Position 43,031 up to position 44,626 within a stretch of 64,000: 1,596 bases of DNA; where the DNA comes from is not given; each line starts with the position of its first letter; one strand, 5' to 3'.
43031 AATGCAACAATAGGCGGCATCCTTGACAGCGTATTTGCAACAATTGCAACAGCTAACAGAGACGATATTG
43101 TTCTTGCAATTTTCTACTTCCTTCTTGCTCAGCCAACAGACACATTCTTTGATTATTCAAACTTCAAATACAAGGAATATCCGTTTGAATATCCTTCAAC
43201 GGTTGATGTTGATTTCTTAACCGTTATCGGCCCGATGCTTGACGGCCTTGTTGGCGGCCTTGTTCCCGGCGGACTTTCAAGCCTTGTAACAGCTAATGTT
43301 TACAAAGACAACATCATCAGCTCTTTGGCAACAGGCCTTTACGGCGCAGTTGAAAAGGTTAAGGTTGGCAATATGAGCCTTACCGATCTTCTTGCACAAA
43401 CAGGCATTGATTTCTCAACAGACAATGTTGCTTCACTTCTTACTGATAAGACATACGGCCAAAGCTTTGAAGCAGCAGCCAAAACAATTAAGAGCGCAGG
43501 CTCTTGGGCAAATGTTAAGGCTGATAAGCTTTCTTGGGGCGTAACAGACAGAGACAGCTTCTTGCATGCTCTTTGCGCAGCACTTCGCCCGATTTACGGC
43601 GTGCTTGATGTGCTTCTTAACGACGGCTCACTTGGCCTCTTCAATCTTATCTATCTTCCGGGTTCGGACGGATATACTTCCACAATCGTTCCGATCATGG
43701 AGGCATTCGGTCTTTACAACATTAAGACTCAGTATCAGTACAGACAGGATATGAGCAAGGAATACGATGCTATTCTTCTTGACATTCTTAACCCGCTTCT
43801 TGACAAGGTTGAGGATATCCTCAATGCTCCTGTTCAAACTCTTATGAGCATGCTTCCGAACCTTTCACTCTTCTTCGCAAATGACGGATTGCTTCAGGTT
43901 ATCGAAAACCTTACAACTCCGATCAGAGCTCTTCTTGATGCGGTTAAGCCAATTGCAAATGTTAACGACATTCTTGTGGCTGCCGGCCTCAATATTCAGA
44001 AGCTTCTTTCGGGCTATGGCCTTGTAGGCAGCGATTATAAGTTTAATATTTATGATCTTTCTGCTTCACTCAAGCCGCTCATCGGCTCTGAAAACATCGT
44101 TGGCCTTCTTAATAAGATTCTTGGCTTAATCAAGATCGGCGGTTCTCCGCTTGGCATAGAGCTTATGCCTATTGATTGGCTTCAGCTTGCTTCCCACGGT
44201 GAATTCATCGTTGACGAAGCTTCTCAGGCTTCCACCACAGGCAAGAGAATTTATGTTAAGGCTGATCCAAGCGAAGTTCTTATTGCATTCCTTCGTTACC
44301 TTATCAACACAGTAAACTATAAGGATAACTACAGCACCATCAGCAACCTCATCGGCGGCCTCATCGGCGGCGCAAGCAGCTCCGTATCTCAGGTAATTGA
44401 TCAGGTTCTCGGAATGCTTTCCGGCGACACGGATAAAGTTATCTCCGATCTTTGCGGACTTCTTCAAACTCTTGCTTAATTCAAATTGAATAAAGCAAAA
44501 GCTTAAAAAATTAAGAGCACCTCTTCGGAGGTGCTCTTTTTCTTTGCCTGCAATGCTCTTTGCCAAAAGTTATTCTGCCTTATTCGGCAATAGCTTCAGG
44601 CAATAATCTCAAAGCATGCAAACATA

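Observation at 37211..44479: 2.4-kaa secreted alpha-helical protein with a ~400-aa internal tandem duplication, divergently paired with the dockerin operon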

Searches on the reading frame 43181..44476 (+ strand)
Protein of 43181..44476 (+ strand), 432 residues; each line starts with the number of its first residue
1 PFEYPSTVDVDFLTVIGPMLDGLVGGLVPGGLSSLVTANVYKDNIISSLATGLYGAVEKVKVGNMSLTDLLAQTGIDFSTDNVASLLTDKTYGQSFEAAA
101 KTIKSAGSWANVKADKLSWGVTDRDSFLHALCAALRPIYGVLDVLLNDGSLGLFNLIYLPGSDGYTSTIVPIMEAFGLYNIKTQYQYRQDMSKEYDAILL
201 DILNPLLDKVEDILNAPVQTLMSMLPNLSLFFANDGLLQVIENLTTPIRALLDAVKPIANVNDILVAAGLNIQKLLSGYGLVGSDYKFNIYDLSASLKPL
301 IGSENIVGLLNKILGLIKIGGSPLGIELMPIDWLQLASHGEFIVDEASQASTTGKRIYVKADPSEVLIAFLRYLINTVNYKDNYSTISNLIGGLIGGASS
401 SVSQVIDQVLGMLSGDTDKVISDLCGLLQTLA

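Call 33: predict_structure(alignment_id=A1)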
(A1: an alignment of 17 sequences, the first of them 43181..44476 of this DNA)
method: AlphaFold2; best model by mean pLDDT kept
length: 432 residues; sequences in the alignment: 17
mean_pLDDT: 88.2   pTM: 0.84
mean pLDDT of the five models: 88.2, 85.8, 85.5, 84.9, 84.8
residues with pLDDT >= 90: 211; 70-90: 206; 50-70: 15; < 50: 0
segments of 3 or more residues with pLDDT < 50: none
pLDDT, mean of each block of 10 residues (from residue 1): 83 87 80 87 95 91 86 89 97 97 96 96 95 94 90 81 89 87 91 95 93 91 92 92 88 87 86 88 89 91 92 85 87 90 70 70 90 92 89 73 82 88 88 75
secondary structure, 60 per line:
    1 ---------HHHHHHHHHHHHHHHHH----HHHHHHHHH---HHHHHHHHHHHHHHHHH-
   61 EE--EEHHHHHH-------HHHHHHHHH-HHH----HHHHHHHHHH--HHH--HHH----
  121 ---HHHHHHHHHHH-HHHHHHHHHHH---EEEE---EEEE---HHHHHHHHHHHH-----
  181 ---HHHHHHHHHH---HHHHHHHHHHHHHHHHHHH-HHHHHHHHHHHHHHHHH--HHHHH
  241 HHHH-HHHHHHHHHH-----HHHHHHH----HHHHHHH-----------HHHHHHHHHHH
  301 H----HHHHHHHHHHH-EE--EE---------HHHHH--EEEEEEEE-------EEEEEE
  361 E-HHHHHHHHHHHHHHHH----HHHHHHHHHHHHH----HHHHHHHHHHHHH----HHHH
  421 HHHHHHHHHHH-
elements in order: H10-26 H31-39 H43-59 H67-72 H80-88 H97-106 H124-134 H136-146 E150-153 E157-160 H164-175 H184-193 H197-215 H217-233 H236-244 H246-255 H261-267 H272-278 H290-301 H306-316 H333-337 E340-347 E355-361 H363-378 H383-395 H400-412 H417-431

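Call 35: search_protein_representatives(alignment_id=A1)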
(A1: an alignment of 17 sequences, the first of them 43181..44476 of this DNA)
Query: 17 sequences, 449 profile positions. Proteins with E-value up to 0.001 (for the whole library): 705; up to 1e-10: 593; up to 1e-30: 367. The best 150 are listed.
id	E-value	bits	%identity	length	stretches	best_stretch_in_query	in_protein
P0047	0.0e+00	1823.0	-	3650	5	1-432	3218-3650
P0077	0.0e+00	1589.3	-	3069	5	7-432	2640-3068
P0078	0.0e+00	1540.9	-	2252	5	7-447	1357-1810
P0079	0.0e+00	1530.7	-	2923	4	7-431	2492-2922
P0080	0.0e+00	1467.7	-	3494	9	2-428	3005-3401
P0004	0.0e+00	1376.4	-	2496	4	1-432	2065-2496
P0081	0.0e+00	1278.7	-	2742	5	2-432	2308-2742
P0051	0.0e+00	1239.6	-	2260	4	1-431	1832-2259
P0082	0.0e+00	1198.0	-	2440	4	1-432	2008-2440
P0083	0.0e+00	1196.5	-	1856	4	2-432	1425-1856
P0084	0.0e+00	1191.0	-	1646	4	1-432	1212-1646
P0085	0.0e+00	1188.6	-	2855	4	2-432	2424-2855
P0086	0.0e+00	1185.3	-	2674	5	2-432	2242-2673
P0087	0.0e+00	1155.2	-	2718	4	2-432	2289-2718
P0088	0.0e+00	1150.6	-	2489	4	7-431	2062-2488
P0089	0.0e+00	1142.3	-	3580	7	4-443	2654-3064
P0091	0.0e+00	1127.8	-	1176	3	1-448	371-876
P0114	7.9e-253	855.5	-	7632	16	6-402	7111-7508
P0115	3.8e-250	846.7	-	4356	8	13-428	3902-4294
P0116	1.1e-249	845.1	-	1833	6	3-443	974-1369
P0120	6.7e-203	691.0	-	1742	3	2-447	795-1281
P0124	4.3e-189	645.5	-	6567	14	39-270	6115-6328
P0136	2.9e-160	550.4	-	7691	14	37-325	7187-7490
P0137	3.1e-160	550.3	-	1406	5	5-289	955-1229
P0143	2.1e-132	458.6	-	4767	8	124-428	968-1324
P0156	2.3e-116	405.7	-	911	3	4-290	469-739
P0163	5.3e-113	394.6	-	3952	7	37-305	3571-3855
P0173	3.9e-108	378.6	-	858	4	7-287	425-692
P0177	3.0e-106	372.4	-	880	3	3-428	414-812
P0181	2.6e-104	366.0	-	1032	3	4-263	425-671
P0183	7.2e-103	361.2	-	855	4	2-273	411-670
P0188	1.9e-100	353.2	-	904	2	1-444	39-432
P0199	4.6e-97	342.1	-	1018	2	3-429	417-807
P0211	1.1e-92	327.7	-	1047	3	3-445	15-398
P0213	9.1e-92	324.6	-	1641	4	82-424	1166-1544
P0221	1.7e-88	313.9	-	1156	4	4-265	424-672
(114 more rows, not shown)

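Call 39: search_protein_families(library=pfam, proteins=[P0177, P0188, P0211, P0116, P0137, P0091, P0213], max_evalue=0.01)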
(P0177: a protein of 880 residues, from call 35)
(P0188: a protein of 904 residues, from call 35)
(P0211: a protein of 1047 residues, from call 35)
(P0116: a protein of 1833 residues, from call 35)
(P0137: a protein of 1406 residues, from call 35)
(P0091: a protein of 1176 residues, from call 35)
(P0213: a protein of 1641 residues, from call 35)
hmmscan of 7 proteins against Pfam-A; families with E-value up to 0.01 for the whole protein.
P0177 (880 aa): 0 families

P0188 (904 aa): 0 families

P0211 (1047 aa): 1 family
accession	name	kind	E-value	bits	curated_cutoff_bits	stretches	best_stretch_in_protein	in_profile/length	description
PF11044.13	TMEMspv1-c74-12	-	0.0027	18.3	25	1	823-869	2-47/49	Plectrovirus spv1-c74 ORF 12 transmembrane protein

P0116 (1833 aa): 0 families

P0137 (1406 aa): 0 families

P0091 (1176 aa): 0 families

P0213 (1641 aa): 0 families

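Call 40: search_protein_families(library=pfam, proteins=[P0115, P0089], max_evalue=0.01)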
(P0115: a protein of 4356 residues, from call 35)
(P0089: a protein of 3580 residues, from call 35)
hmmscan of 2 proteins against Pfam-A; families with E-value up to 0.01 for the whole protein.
P0115 (4356 aa): 0 families

P0089 (3580 aa): 1 family
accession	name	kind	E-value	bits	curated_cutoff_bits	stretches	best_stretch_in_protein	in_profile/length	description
PF13427.11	AadA_C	-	0.0069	17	22.2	0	1090-1142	5-57/103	Aminoglycoside adenylyltransferase, C-terminal domain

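Call 52: fold_search(model_id=the predicted structure, library=pdb)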
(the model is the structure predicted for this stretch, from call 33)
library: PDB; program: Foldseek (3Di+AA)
matches with E <= 10: 119; with E <= 0.001: 0
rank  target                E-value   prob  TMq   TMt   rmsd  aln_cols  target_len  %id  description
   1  9hfl_A                7.3e-02  0.18  0.15  0.08  24.5       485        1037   12  Cryo-EM structure of the human snRNA export complex comprising CBC-PHAX-CRM1-RanGTP and capped-RNA (released 2025-07-16)
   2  8u7p_A                6.3e-01  0.08  0.15  0.09  21.3       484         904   11  WT sea urchin SLC9C1 with 5mM cAMP at pH 6 in Na+ - Grip and Twist Like (GnTL) conformation (released 2025-03-26)
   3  2nwb_B                9.2e-01  0.06  0.11  0.13  19.6       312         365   10  Crystal Structure of a Putative 2,3-dioxygenase (SO4414) from Shewanella oneidensis in complex with ferric heme. North (released 2006-12-19)
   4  7wvw_R                1.0e+00  0.08  0.15  0.19  19.1       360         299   12  Cryo-EM structure of the human formyl peptide receptor 2 in complex with fMYFINILTL and Gi2 (released 2022-04-13)
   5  6ny5_A                1.5e+00  0.03  0.11  0.11  27.7       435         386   10  Crystal structure of the PUM-HD domain of S. pombe Puf1 in complex with RNA (released 2019-07-03)
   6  6gxc_A                1.6e+00  0.02  0.11  0.09  22.9       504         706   13  Bacterial oligosaccharyltransferase PglB in complex with an inhibitory peptide and a reactive lipid-linked oligosaccha (released 2018-11-14)
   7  8edn                  1.7e+00  0.04  0.13  0.10  21.7       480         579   10  Cryo-EM structure of the full-length human NF1 dimer (released 2023-09-20)
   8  9a1m_C                2.1e+00  0.02  0.11  0.05  23.8       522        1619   13  Integrative model of the nuclear pore complex from Schizosaccharomyces pombe (released 2021-11-12)
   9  1zee_A                2.2e+00  0.03  0.09  0.11  22.3       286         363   11  X-Ray Crystal Structure of Protein SO4414 from Shewanella oneidensis. Northeast Structural Genomics Consortium Target  (released 2005-05-03)
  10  8gha_D                2.2e+00  0.02  0.11  0.08  26.1       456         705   10  Hir3 Arm/Tail, Hir2 WD40, C-terminal Hpc2 (released 2024-07-10)
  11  7naq_c                2.2e+00  0.02  0.09  0.04  24.4       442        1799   13  Human PA200-20S proteasome complex (released 2022-11-02)
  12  7f7o_A                2.4e+00  0.03  0.09  0.11  20.8       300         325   11  APC-Asef FP assay tracer (released 2022-07-06)
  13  2qna_A                2.5e+00  0.04  0.13  0.09  22.7       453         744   11  Crystal structure of human Importin-beta (127-876) in complex with the IBB-domain of Snurportin1 (1-65) (released 2008-04-08)
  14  5dxp_A                2.8e+00  0.02  0.11  0.15  16.8       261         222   14  Crystal Structure of the ER-alpha Ligand-binding Domain in Complex with the Cyclofenil Derivative 4-[(E)-(1s,5s)-bicyc (released 2016-05-04)
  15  9nu5_A                3.2e+00  0.02  0.14  0.12  26.4       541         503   14  Structure of MurJ in complex with single gene lysis protein from phage PP7 (released 2026-02-11)
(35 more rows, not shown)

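Call 67: find_encoding_contigs(protein=P0177, flank=8000, max_places=1)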
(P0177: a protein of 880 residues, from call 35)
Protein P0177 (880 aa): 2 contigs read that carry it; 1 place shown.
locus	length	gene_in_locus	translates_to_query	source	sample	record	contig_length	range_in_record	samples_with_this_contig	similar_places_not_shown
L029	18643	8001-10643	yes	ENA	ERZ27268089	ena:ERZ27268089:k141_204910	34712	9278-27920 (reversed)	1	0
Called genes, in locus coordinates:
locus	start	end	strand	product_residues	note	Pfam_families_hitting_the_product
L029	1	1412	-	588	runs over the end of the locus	PF00664:ABC_membrane, PF00005:ABC_tran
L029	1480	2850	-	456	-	PF03448:MgtE_N, PF00571:CBS, PF01769:MgtE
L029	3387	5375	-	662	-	PF00664:ABC_membrane, PF00005:ABC_tran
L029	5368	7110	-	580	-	PF00664:ABC_membrane, PF00005:ABC_tran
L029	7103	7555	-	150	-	PF12802:MarR_2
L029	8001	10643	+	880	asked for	-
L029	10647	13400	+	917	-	PF00005:ABC_tran, PF02687:FtsX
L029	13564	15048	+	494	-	PF13347:MFS_2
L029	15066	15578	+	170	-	PF00857:Isochorismatase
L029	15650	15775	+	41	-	-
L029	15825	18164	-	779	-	PF19732:SpoIIE_N, PF07228:SpoIIE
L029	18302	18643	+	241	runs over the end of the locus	PF04474:DUF554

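Call 68: find_encoding_contigs(protein=P0080, flank=8000, max_places=1)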
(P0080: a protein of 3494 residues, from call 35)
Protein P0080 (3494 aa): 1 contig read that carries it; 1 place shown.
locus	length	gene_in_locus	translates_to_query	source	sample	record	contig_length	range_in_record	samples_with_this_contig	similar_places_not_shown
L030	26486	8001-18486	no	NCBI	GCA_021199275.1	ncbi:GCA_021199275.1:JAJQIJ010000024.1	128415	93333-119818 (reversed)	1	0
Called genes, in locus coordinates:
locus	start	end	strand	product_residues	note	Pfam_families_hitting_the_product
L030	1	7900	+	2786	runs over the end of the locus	-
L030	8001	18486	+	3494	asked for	-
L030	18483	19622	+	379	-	-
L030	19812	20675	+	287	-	PF00497:SBP_bac_3 (faint)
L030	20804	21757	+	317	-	PF00135:COesterase (weak), PF20434:BD-FAE, PF07859:Abhydrolase_3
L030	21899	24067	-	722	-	PF13347:MFS_2, PF07690:MFS_1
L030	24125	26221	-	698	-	PF16875:Glyco_hydro_36N, PF02065:Melibiase, PF01055:Glyco_hydro_31_2nd, PF16874:Glyco_hydro_36C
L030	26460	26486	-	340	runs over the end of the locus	-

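Call 69: find_encoding_contigs(protein=P0188, flank=6000, max_places=1)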
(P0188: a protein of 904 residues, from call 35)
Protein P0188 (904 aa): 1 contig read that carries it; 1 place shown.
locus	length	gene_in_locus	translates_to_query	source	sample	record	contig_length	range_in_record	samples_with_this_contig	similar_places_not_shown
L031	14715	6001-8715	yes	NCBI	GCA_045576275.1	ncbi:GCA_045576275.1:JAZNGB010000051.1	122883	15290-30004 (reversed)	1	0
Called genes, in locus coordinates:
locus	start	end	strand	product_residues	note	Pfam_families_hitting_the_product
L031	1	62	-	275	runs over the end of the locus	PF01261:AP_endonuc_2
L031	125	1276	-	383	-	PF07454:SpoIIP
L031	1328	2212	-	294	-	PF03418:Peptidase_A25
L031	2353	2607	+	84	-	PF01649:Ribosomal_S20p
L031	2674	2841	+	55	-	-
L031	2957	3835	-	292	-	-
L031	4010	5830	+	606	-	-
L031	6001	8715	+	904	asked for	-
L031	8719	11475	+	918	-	PF00005:ABC_tran, PF02687:FtsX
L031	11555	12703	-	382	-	PF00144:Beta-lactamase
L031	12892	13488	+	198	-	PF02397:Bac_transf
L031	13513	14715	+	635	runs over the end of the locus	PF13727:CoA_binding_3, PF00899:ThiF (faint), PF01073:3Beta_HSD (weak), PF01370:Epimerase, PF02719:Polysacc_synt_2, PF04321:RmlD_sub_bind, PF16363:GDP_Man_Dehyd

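Call 70: find_encoding_contigs(protein=P0183, flank=6000, max_places=1)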
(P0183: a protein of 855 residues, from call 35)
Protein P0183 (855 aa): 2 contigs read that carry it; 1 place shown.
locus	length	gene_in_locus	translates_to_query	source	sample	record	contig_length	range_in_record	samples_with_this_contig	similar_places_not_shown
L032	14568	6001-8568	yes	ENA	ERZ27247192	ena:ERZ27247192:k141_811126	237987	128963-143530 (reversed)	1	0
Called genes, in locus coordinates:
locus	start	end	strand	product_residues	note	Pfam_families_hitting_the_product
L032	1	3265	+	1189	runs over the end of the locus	PF02463:SMC_N, PF13175:AAA_15, PF13304:AAA_21 (weak), PF13476:AAA_23, PF13555:AAA_29 (faint), PF06470:SMC_hinge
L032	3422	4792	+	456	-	PF02881:SRP54_N, PF00448:SRP54, PF13401:AAA_22 (weak), PF13604:AAA_30 (faint)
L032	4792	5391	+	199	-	PF01725:Ham1p_like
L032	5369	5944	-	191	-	-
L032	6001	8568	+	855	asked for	-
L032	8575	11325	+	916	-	PF00005:ABC_tran, PF02463:SMC_N (faint), PF02687:FtsX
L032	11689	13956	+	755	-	PF01381:HTH_3 (weak), PF12844:HTH_19 (weak), PF07883:Cupin_2, PF00501:AMP-binding, PF13193:AMP-binding_C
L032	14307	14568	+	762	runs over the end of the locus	PF01381:HTH_3 (faint), PF12844:HTH_19, PF07883:Cupin_2, PF00501:AMP-binding, PF13193:AMP-binding_C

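Call 83: search_protein_families(library=pfam, proteins=[L029:10647-13400:+], max_evalue=0.1)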
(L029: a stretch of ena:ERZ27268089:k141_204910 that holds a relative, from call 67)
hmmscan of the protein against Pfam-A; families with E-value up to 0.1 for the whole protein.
L029:10647-13400:+ (917 aa): 11 families
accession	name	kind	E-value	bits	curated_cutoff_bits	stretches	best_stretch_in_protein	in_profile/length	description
PF00005.33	ABC_tran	-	1.6e-32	113.4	25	1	21-169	1-136/137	ABC transporter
PF02687.27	FtsX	-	3.6e-18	66.2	25.5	1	791-910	2-120/120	FtsX-like permease C-terminal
PF02463.25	SMC_N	-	0.00045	20.2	40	1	30-206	23-205/220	RecF/RecN/SMC N terminal domain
PF13304.12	AAA_21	-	0.0013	19.3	27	0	34-64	2-35/304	AAA domain, putative AbiEii toxin, Type IV TA system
PF13476.12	AAA_23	-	0.0021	19.1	27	1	18-51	7-39/201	AAA domain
PF03193.22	RsgA_GTPase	-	0.026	14.8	30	0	18-52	94-127/174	RsgA GTPase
PF24079.1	UBR4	-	0.041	14.7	27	1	298-389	12-109/125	E3 ubiquitin-protein ligase UBR4-like domain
PF13555.12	AAA_29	-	0.046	13.9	27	0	25-48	16-39/61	P-loop containing region of AAA domain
PF06648.16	AcMNPV_Ac75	-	0.064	13.7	24.4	0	307-363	42-98/122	Autographa californica nuclear polyhedrosis virus (AcMNPV), Ac75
PF24389.1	ORC-CDC6-like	-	0.069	12.3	27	0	34-48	35-49/571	ORC-CDC6-like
PF01637.24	ATPase_2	-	0.098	12.9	33.2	0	30-49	19-38/225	ATPase domain predominantly from Archaea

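Call 87: list_cluster_members(proteins=[P0114, P0124, P0136, P0143, P0156, P0173, P0181, P0199, P0221, P0163])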
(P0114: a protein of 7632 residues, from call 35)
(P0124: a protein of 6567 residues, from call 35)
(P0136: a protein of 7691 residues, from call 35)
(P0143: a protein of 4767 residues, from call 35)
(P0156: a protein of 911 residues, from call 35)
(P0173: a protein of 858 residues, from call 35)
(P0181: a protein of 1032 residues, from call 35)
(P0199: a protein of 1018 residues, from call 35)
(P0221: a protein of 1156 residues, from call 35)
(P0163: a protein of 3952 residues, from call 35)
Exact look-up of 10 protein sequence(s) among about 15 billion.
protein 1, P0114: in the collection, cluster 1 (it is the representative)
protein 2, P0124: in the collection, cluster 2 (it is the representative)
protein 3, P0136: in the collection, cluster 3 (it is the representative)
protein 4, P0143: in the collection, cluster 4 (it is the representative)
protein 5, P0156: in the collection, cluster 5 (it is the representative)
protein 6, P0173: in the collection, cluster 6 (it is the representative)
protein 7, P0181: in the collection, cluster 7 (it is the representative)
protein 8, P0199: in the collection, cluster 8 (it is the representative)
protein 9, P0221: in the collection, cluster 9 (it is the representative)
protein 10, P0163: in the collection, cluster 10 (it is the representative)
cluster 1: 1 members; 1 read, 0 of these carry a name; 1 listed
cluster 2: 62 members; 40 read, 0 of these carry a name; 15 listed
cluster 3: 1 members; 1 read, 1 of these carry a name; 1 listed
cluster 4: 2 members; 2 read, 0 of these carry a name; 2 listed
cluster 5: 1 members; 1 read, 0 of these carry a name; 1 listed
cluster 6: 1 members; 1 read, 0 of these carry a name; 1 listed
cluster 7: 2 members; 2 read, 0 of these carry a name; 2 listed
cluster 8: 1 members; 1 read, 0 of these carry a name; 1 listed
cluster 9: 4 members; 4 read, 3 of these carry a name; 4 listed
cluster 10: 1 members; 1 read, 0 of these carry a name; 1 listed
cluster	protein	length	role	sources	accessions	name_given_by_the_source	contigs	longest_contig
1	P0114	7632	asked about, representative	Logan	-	-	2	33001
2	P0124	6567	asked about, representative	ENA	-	-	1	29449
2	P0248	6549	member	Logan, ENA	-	-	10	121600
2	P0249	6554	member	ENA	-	-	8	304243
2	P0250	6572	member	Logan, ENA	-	-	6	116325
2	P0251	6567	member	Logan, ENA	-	-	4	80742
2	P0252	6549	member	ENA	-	-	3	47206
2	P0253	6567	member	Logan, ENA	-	-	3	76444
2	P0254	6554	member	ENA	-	-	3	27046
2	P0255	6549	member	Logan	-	-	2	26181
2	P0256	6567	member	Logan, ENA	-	-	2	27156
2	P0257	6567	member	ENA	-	-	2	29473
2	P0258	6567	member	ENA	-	-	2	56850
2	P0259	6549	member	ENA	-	-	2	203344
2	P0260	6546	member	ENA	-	-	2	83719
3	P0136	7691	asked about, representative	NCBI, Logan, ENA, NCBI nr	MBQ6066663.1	MAG: hypothetical protein IJK89_07545 [Clostridia bacterium] | hypothetical protein [Clostridia bacterium]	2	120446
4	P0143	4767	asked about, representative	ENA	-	-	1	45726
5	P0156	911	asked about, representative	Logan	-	-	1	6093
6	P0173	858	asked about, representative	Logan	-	-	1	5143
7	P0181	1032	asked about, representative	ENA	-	-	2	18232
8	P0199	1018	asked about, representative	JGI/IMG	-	-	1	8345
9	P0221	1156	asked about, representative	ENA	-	-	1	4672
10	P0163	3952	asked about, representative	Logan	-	-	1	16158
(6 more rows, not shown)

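Call 97: search_solved_structures(query=A1, max_evalue=1)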
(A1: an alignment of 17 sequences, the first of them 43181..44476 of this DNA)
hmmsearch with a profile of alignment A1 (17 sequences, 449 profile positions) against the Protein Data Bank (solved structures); distinct sequences matched with E-value up to 1: 0.

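Call 105: search_protein_families(library=pfam, alignment_id=A1, max_evalue=1)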
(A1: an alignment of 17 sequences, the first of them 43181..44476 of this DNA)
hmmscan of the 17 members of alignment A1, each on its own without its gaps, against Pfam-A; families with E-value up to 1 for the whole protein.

A. member 1, window:43181-44476:+ (432 aa): 0 families

B. families by the number of members that match (of 17 scanned): 10 families
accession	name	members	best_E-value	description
PF03048.19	Herpes_UL92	1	0.0012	UL92 family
PF09718.15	Tape_meas_lam_C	1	0.018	Lambda phage tail tape-measure protein (Tape_meas_lam_C)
PF17316.7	Perilipin_2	1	0.036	Perilipin protein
PF02011.21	Glyco_hydro_48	1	0.071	Glycosyl hydrolase family 48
PF16803.11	DRE2_N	1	0.11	Fe-S cluster assembly protein DRE2 N-terminus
PF22186.1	HI1480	1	0.14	Hypothetical protein HI1480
PF21248.3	SoFic-like_C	1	0.17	Protein adenylyltransferase SoFic-like, C-terminal domain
PF08637.16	NCA2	1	0.18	ATP synthase regulation protein NCA2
PF16416.11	GUN4_N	1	0.21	ARM-like repeat domain, GUN4-N terminal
PF17647.6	DUF5518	1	0.42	Family of unknown function (DUF5518)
